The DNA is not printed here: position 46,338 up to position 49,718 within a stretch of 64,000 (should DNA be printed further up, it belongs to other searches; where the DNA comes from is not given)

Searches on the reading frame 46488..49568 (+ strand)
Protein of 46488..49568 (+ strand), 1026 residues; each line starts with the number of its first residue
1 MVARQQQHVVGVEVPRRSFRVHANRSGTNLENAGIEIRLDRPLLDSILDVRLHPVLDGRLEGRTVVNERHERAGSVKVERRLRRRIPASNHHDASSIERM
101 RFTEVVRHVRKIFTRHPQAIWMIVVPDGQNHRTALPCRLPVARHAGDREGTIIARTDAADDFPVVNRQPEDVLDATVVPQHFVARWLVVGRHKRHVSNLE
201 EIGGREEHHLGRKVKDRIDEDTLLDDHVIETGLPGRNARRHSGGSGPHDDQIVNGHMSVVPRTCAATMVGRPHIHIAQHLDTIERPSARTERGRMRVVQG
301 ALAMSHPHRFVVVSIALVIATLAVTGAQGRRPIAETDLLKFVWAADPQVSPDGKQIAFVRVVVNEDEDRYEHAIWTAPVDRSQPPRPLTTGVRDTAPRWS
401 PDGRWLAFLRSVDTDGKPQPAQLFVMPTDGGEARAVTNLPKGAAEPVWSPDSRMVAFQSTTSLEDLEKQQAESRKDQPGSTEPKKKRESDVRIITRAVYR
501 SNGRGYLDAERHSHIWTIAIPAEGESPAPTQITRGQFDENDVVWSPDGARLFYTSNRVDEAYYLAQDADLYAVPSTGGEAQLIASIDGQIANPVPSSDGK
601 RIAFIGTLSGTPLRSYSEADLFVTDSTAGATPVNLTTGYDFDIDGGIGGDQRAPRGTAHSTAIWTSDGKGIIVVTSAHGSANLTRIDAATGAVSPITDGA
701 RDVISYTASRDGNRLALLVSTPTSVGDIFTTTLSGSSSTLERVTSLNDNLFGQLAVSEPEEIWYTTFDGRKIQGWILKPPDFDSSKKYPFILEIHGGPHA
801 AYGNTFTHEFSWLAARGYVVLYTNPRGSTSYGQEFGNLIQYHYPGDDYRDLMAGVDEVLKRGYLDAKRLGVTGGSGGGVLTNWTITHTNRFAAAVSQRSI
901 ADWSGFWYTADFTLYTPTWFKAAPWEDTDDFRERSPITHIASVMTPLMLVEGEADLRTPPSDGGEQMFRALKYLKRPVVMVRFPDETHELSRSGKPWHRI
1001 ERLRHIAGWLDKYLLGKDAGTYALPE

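Call 38: search_protein_families(library=ncbifam, proteins=[window:46488-49568:+], max_evalue=1e-10)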
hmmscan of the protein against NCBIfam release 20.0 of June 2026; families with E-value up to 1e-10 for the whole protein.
window:46488-49568:+ (1026 aa): 4 families
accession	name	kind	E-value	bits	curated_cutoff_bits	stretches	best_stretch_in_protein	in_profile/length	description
NF053518.1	DipepPtdsDpp5Prph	equivalog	7.8e-76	256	900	1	338-1014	8-654/655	dipeptidyl-peptidase Dpp5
NF033523.0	lasso_peptidase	equivalog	4.4e-46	157.9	400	2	746-991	362-617/638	Atxe2 family lasso peptide isopeptidase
TIGR02800.1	propeller_TolB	equivalog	3.5e-25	88.8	343.15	1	347-461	240-343/418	Tol-Pal system beta propeller repeat protein TolB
NF002183.0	PRK01029.1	equivalog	2.3e-12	46.7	405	0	341-462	280-392/429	Tol-Pal system protein TolB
